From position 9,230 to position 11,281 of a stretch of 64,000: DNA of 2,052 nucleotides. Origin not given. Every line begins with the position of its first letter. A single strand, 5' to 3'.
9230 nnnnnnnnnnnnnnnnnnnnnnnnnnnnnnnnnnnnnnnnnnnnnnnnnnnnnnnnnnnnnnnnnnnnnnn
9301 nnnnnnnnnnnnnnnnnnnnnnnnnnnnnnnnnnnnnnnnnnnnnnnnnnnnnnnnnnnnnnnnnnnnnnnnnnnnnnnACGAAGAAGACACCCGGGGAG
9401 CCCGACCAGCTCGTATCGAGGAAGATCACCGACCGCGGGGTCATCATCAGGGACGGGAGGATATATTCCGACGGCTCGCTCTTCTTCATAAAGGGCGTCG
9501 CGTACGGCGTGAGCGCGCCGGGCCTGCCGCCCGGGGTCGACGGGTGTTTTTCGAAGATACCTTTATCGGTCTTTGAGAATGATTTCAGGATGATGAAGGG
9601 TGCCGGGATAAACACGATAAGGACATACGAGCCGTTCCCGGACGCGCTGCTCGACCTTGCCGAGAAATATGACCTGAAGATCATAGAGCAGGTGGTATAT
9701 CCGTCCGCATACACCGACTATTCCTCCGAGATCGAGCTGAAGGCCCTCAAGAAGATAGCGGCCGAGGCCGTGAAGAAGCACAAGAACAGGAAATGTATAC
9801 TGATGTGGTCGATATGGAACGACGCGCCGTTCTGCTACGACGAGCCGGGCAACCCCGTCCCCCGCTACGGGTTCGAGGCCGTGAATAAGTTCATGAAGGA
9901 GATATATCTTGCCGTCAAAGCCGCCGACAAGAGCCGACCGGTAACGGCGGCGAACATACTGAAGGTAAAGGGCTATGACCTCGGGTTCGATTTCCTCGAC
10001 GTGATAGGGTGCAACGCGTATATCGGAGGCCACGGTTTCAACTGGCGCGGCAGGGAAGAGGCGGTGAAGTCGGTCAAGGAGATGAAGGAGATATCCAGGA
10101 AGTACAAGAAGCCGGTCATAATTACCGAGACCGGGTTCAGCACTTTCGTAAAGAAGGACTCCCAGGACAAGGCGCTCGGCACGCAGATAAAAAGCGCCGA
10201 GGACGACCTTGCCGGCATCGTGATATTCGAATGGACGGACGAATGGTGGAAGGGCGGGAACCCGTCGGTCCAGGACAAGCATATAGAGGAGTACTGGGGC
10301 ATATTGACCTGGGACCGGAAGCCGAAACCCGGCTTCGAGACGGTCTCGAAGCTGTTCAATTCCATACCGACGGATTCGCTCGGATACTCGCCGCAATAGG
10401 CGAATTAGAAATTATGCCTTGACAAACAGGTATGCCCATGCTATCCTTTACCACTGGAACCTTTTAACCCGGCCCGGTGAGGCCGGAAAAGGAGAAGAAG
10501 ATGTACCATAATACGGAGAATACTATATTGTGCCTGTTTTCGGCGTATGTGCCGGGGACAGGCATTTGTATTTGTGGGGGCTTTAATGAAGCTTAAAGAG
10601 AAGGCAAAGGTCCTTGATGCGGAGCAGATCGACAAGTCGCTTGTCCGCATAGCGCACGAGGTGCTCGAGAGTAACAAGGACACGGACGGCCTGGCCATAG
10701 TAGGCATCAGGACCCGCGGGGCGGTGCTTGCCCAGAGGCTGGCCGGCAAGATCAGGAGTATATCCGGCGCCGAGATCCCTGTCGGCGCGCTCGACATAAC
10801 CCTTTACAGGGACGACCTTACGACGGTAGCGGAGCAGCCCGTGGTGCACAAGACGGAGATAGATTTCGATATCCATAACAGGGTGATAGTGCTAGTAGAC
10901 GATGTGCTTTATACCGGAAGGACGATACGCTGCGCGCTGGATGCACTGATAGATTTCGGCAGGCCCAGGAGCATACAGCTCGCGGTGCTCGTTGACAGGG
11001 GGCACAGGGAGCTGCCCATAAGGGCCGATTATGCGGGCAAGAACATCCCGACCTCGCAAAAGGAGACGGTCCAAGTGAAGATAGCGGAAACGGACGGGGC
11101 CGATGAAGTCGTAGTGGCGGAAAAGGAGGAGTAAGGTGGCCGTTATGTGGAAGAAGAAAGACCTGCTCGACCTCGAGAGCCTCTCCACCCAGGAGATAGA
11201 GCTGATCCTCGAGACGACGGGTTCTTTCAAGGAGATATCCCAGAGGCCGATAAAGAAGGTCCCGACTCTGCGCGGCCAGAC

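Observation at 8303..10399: PilZ (c-di-GMP receptor) fused via a TM helix and coiled coil to a TIM-barrel glycosidase-like domain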

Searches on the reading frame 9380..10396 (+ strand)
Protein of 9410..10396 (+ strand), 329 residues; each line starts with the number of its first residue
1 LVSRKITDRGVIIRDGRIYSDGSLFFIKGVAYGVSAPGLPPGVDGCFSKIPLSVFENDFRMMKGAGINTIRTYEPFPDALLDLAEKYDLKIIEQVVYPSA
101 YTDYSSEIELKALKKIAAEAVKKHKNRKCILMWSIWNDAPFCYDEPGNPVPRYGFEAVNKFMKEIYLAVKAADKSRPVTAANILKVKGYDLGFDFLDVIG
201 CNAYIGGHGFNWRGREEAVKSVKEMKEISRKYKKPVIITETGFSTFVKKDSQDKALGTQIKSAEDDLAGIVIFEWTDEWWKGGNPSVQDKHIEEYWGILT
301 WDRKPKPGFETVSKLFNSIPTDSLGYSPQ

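Call 18: search_protein_representatives(protein=window:9410-10396:+)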
Query: 329 residues. Proteins with E-value up to 0.001 (for the whole library): 974; up to 1e-10: 206; up to 1e-30: 30. The best 150 are listed.
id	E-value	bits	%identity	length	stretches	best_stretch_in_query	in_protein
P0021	1.5e-174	596.2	77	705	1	3-328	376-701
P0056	2.2e-106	372.1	53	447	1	14-327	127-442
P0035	3.5e-106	371.4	56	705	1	11-317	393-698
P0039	2.5e-102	358.8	53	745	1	11-328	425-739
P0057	4.3e-95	334.9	54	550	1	7-326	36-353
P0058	1.0e-94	333.7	52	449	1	13-327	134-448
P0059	1.1e-91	323.8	48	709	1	12-328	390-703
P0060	1.2e-91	323.7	47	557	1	9-327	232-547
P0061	2.4e-91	322.7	51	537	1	8-320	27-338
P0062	8.7e-89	314.2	48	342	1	11-318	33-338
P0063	4.5e-84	298.7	46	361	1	12-325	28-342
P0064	8.6e-81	287.9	49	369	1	11-327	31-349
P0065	1.1e-80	287.6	48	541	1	16-327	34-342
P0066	2.0e-72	260.5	46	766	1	26-317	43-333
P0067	2.2e-69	250.5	45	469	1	23-321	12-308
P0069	6.5e-67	242.3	46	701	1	45-312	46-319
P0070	2.6e-58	214.0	39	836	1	16-313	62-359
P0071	4.9e-57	209.8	37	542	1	11-315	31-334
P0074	4.2e-50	187.0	36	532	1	16-319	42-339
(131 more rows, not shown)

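Call 24: search_protein_families(library=pfam, proteins=[P0057, P0060, P0061, P0065, P0066, P0069, P0070, P0071, P0059, P0074], max_evalue=0.01)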
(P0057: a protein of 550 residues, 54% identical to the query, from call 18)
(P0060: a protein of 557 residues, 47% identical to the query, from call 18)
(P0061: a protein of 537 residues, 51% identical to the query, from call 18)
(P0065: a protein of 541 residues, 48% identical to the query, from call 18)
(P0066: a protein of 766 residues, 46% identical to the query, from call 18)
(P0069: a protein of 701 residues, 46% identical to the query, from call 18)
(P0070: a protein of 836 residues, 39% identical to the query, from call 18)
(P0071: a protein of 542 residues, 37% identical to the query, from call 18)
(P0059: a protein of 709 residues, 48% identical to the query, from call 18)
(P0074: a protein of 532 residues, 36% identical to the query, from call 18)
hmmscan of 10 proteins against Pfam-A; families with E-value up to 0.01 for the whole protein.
P0057 (550 aa): 2 families
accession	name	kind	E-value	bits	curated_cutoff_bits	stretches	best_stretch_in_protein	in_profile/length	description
PF02836.23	Glyco_hydro_2_C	-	5.4e-22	78.7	21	1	42-313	3-253/302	Glycosyl hydrolases family 2, TIM barrel domain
PF03198.20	Glyco_hydro_72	-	2.6e-07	30.7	25.9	1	40-98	12-75/314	Glucanosyltransferase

P0060 (557 aa): 4 families
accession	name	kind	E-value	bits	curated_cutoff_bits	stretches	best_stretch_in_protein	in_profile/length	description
PF02836.23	Glyco_hydro_2_C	-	6.1e-14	52.3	21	1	234-532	1-293/302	Glycosyl hydrolases family 2, TIM barrel domain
PF03198.20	Glyco_hydro_72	-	0.00043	20.1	25.9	0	234-345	12-130/314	Glucanosyltransferase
PF07745.19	Glyco_hydro_53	-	0.0014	18.2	24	1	371-478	161-261/340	Glycosyl hydrolase family 53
PF23998.1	BTB_BTBDG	-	0.0037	18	27.9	0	47-116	20-88/122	BTBDG BTB/POZ domain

P0061 (537 aa): 2 families
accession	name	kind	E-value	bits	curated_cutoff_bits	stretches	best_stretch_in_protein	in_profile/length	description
PF02836.23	Glyco_hydro_2_C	-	2.3e-13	50.4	21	1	33-308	3-257/302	Glycosyl hydrolases family 2, TIM barrel domain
PF03425.19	CBM_11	-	0.00066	20.2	27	1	364-464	14-116/182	Carbohydrate binding domain (family 11)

P0065 (541 aa): 2 families
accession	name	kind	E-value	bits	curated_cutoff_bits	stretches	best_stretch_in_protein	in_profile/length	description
PF02836.23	Glyco_hydro_2_C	-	2.8e-07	30.4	21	1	63-259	33-213/302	Glycosyl hydrolases family 2, TIM barrel domain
PF03425.19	CBM_11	-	3.1e-06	27.8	27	1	354-458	3-103/182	Carbohydrate binding domain (family 11)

P0066 (766 aa): 13 families
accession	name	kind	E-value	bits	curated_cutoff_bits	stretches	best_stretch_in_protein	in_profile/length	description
PF13174.12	TPR_6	-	7.5e-17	61.2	26.3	2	718-749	2-33/33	Tetratricopeptide repeat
PF02836.23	Glyco_hydro_2_C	-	1.3e-09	38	21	1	62-261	33-214/302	Glycosyl hydrolases family 2, TIM barrel domain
PF13428.12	TPR_14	-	1e-08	35.5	23.5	0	605-638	4-37/44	Tetratricopeptide repeat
PF07719.23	TPR_2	-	1.4e-08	34.6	27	0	604-634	3-33/34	Tetratricopeptide repeat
PF13432.12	TPR_16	-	6.8e-08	33.3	32.7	1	606-663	1-55/65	Tetratricopeptide repeat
PF13525.12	YfiO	-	1.1e-06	29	25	1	621-760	24-134/203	Outer membrane lipoprotein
PF24575.1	TPR_Slam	-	1.8e-06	28.7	35.2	0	697-752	29-83/104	Surface lipoprotein assembly modifier, N-terminal TPR repeats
PF13424.12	TPR_12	-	6.1e-05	23.6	30.1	0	604-663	5-69/77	Tetratricopeptide repeat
PF14559.12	TPR_19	-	0.00028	21.6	25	0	618-659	7-45/68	Tetratricopeptide repeat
PF00515.34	TPR_1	-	0.00076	19.6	27.8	0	606-634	5-33/34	Tetratricopeptide repeat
PF13512.12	TPR_18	-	0.00087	19.9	21.9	0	717-756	103-142/145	Tetratricopeptide repeat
PF13176.12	TPR_7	-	0.0025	18.2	27.9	0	604-629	1-26/36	Tetratricopeptide repeat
PF02449.21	Glyco_hydro_42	-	0.0053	16.6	21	0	60-84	5-29/376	Beta-galactosidase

P0069 (701 aa): 18 families
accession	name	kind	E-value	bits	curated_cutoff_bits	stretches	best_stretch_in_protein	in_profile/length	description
PF13174.12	TPR_6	-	1.7e-14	53.8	26.3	2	654-683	4-33/33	Tetratricopeptide repeat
PF07719.23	TPR_2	-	3.9e-12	45.7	27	2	654-682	5-33/34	Tetratricopeptide repeat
PF00515.34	TPR_1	-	5.4e-11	42.3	27.8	1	654-682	5-33/34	Tetratricopeptide repeat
PF13428.12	TPR_14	-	7.9e-11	42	23.5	0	651-685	2-36/44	Tetratricopeptide repeat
PF13181.12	TPR_8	-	1.1e-10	41.2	25.7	1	654-681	5-32/34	Tetratricopeptide repeat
PF02836.23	Glyco_hydro_2_C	-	6.6e-09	35.8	21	1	51-260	33-223/302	Glycosyl hydrolases family 2, TIM barrel domain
PF13424.12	TPR_12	-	5.2e-07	30.2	30.1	1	537-595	4-67/77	Tetratricopeptide repeat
PF14559.12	TPR_19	-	1.2e-06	29.2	25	0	651-687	26-63/68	Tetratricopeptide repeat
PF13432.12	TPR_16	-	2.8e-06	28.1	32.7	0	538-568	33-63/65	Tetratricopeptide repeat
PF13176.12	TPR_7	-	3.1e-06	27.3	27.9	0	539-561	2-24/36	Tetratricopeptide repeat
PF13431.12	TPR_17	-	2.2e-05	24.8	24.4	0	535-556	12-33/34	Tetratricopeptide repeat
PF13525.12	YfiO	-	0.0013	19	25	0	658-696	98-136/203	Outer membrane lipoprotein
PF05843.20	Suf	-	0.0013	17.8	24.7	1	591-681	257-345/532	Suppressor of forked protein (Suf)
PF02449.21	Glyco_hydro_42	-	0.003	17.4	21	0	153-248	206-301/376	Beta-galactosidase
PF24575.1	TPR_Slam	-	0.0039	18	35.2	0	652-686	49-83/104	Surface lipoprotein assembly modifier, N-terminal TPR repeats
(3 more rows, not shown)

P0070 (836 aa): 9 families
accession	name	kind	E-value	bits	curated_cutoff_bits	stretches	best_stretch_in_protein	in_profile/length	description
PF13174.12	TPR_6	-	1.4e-09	38.4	26.3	1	732-763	2-33/33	Tetratricopeptide repeat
PF00515.34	TPR_1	-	7.4e-06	26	27.8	0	733-761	4-32/34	Tetratricopeptide repeat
PF13176.12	TPR_7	-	8.5e-06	25.9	27.9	0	734-758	3-27/36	Tetratricopeptide repeat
PF07719.23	TPR_2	-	1e-05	25.7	27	0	731-760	2-31/34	Tetratricopeptide repeat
PF13525.12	YfiO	-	0.00042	20.6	25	1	729-806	4-81/203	Outer membrane lipoprotein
PF13424.12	TPR_12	-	0.0017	19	30.1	0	732-763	5-36/77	Tetratricopeptide repeat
PF13432.12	TPR_16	-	0.0034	18.2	32.7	0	735-784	2-48/65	Tetratricopeptide repeat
PF13181.12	TPR_8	-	0.0036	17.8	25.7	0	694-720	2-28/34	Tetratricopeptide repeat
PF13428.12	TPR_14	-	0.0096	17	23.5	0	734-763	5-34/44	Tetratricopeptide repeat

P0071 (542 aa): 1 family
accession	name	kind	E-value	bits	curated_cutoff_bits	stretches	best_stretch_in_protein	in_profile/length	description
PF02836.23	Glyco_hydro_2_C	-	2.1e-12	47.3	21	1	31-266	1-217/302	Glycosyl hydrolases family 2, TIM barrel domain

P0059 (709 aa): 2 families
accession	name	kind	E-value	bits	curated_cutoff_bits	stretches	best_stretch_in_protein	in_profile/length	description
PF02836.23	Glyco_hydro_2_C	-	5.4e-11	42.6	21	1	389-620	1-214/302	Glycosyl hydrolases family 2, TIM barrel domain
PF07238.19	PilZ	-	2.6e-10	41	22.5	1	11-126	1-100/102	PilZ domain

P0074 (532 aa): 4 families
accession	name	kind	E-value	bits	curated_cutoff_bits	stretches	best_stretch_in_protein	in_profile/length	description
PF02836.23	Glyco_hydro_2_C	-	2.7e-18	66.6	21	1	41-340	5-301/302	Glycosyl hydrolases family 2, TIM barrel domain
PF03198.20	Glyco_hydro_72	-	4.7e-09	36.4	25.9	1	42-162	17-145/314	Glucanosyltransferase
PF09092.17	Lyase_N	-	0.00014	22.2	26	1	377-489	7-123/166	Lyase, N terminal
PF03425.19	CBM_11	-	0.0026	18.3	27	1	359-460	5-105/182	Carbohydrate binding domain (family 11)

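Call 29: predict_structure(alignment_id=A1)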
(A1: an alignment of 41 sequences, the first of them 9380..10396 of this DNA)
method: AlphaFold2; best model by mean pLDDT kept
length: 339 residues; sequences in the alignment: 41
mean_pLDDT: 88.4   pTM: 0.90
mean pLDDT of the five models: 88.4, 88.3, 87.2, 86.5, 84.3
residues with pLDDT >= 90: 221; 70-90: 75; 50-70: 34; < 50: 9
segments of 3 or more residues with pLDDT < 50: 1-7
pLDDT, mean of each block of 10 residues (from residue 1): 43 91 96 97 83 83 96 98 96 99 94 94 98 98 88 65 92 98 98 86 96 84 90 95 96 72 92 94 83 61 75 90 97 87
secondary structure, 60 per line:
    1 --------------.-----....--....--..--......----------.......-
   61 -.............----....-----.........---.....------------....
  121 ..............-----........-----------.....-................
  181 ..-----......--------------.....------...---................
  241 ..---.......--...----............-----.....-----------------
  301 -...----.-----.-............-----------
elements in order: E21-24 E27-30 E37-42 H53-59 H62-74 E79-82 H88-96 E100-104 H117-134 E140-147 H159-163 H165-182 E188-193 E208-212 H225-242 E246-252 E255-257 H262-273 E279-283 E302-304 H317-328

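Call 33: fold_search(model_id=the predicted structure, library=pdb)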
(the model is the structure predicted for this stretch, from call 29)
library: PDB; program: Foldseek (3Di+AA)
matches with E <= 10: 1817; with E <= 0.001: 875
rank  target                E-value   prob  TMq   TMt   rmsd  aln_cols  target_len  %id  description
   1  4jkm_A                6.4e-18  1.00  0.69  0.41   5.1       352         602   24  Crystal Structure of Clostridium perfringens beta-glucuronidase (released 2014-09-17)
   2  6u7j_A                1.1e-17  1.00  0.69  0.43   4.4       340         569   20  Uncultured Clostridium sp. Beta-glucuronidase (released 2019-10-30)
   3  6u7i_C                1.4e-17  1.00  0.71  0.42   4.6       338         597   18  Faecalibacterium prausnitzii Beta-glucuronidase (released 2019-10-30)
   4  6ncx_D                1.9e-17  1.00  0.68  0.43   4.7       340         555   20  Crystal structure of GH2 beta-galacturonidase from Eisenbergiella tayi bound to galacturonate (released 2019-02-20)
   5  6ncw_B                2.1e-17  1.00  0.68  0.43   4.7       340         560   21  Crystal structure of a GH2 beta-galacturonidase from Eisenbergiella tayi bound to glycerol (released 2019-02-20)
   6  6cxs_A                2.3e-17  1.00  0.69  0.41   5.3       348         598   23  Crystal Structure of Clostridium perfringens beta-glucuronidase bound with a novel, potent inhibitor 4-(8-(piperazin-1 (released 2019-04-17)
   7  6xxw                  3.2e-17  1.00  0.71  0.43   4.5       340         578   18  Structure of beta-D-Glucuronidase for Dictyoglomus thermophilum. (released 2020-07-15)
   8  6u7i_B                3.2e-17  1.00  0.73  0.43   4.3       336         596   18  Faecalibacterium prausnitzii Beta-glucuronidase (released 2019-10-30)
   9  6u7j_B                3.2e-17  1.00  0.71  0.44   4.1       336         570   21  Uncultured Clostridium sp. Beta-glucuronidase (released 2019-10-30)
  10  6u7i_A                4.1e-17  1.00  0.73  0.43   4.3       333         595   18  Faecalibacterium prausnitzii Beta-glucuronidase (released 2019-10-30)
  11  3hn3_E                4.6e-17  1.00  0.71  0.41   4.3       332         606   20  Human beta-glucuronidase at 1.7 A resolution (released 2009-12-01)
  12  3hn3_B                4.9e-17  1.00  0.71  0.41   4.2       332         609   20  Human beta-glucuronidase at 1.7 A resolution (released 2009-12-01)
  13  6ncw_D                6.3e-17  1.00  0.69  0.43   4.8       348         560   21  Crystal structure of a GH2 beta-galacturonidase from Eisenbergiella tayi bound to glycerol (released 2019-02-20)
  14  8e72_A                6.6e-17  1.00  0.71  0.42   4.4       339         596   21  Treponema lecithinolyticum beta-glucuronidase in complex with a ciprofloxacin-glucuronide conjugate (released 2023-06-21)
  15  4jkk                  7.5e-17  1.00  0.72  0.43   4.8       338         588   21  Crystal Structure of Streptococcus agalactiae beta-glucuronidase in space group I222 (released 2014-09-17)
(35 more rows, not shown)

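Call 82: search_solved_structures(query=A1, max_evalue=0.000001, show_alignments=1)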
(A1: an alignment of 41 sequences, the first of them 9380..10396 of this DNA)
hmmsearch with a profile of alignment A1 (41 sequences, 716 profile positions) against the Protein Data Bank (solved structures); distinct sequences matched with E-value up to 0.000001: 48.
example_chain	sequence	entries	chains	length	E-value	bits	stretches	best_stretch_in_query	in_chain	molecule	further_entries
6u7j_A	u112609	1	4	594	1.1e-17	66.6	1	381-631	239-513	Beta-glucuronidase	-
1bhg_A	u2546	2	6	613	5.2e-16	61.1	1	394-629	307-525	BETA-GLUCURONIDASE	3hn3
9fz9_A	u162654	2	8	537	3.3e-15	58.4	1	392-681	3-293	Glycoside hydrolase family 2 catalytic domain-containing protein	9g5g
9g4n_A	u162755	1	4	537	2.7e-14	55.4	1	392-681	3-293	Glycoside hydrolase family 2 catalytic domain-containing protein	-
5c70_A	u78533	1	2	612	2.5e-13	52.2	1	391-629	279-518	Glucuronidase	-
5c71_A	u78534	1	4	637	2.6e-13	52.2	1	391-629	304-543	Glucuronidase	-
6lem_B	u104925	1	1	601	6.8e-13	50.8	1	495-629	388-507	Beta-D-glucuronidase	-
7pr6_AAA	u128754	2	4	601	6.8e-13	50.8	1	495-629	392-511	Beta-glucuronidase | Beta-D-glucuronidase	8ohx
6lej_B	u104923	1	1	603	6.8e-13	50.8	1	495-629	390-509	Beta-D-glucuronidase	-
4jhz_A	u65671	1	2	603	6.9e-13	50.8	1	495-629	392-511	Beta-glucuronidase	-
6leg_A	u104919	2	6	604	6.9e-13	50.8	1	495-629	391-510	Beta-D-glucuronidase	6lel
3k46_A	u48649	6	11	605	6.9e-13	50.7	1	495-629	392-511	Beta-glucuronidase | Beta-D-glucuronidase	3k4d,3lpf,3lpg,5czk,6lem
3k4a_A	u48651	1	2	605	6.9e-13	50.7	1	495-629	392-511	Beta-glucuronidase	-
6lej_A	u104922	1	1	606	7e-13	50.7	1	495-629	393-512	Beta-D-glucuronidase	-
6xxw_A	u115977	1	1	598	9.5e-13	50.3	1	391-627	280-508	Beta-glucuronidase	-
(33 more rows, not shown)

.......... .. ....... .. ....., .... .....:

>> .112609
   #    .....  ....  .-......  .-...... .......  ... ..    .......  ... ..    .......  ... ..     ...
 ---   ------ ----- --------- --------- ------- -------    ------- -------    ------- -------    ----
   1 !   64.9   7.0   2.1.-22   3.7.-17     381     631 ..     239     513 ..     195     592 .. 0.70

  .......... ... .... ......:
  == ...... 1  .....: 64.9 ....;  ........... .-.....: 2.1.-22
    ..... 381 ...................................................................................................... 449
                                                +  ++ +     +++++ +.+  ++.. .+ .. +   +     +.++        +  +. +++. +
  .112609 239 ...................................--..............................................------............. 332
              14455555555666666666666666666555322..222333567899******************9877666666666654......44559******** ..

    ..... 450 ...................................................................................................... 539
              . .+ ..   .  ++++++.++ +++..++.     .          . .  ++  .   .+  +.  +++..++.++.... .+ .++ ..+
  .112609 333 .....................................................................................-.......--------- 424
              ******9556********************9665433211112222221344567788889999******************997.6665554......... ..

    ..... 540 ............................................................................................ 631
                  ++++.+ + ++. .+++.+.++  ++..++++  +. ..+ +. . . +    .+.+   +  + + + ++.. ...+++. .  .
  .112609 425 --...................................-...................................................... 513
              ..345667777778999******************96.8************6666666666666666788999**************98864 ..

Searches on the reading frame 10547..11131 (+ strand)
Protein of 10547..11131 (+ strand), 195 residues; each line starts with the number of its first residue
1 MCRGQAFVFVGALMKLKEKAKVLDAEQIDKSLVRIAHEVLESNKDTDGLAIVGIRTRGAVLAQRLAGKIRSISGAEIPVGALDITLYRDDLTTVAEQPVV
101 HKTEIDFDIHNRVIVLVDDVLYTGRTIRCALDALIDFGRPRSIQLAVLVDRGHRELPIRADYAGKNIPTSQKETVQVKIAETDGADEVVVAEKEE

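Call 44: search_protein_families(library=pfam, proteins=[window:10547-11131:+], max_evalue=0.001)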
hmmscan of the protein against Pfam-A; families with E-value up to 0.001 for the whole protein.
window:10547-11131:+ (195 aa): 2 families
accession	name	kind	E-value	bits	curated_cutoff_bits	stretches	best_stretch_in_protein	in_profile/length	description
PF00156.33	Pribosyltran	-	1.8e-22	79.8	26.3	1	24-181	7-157/158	Phosphoribosyl transferase domain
PF14681.12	UPRTase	-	5.2e-05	23.3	27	1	83-149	95-159/206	Uracil phosphoribosyltransferase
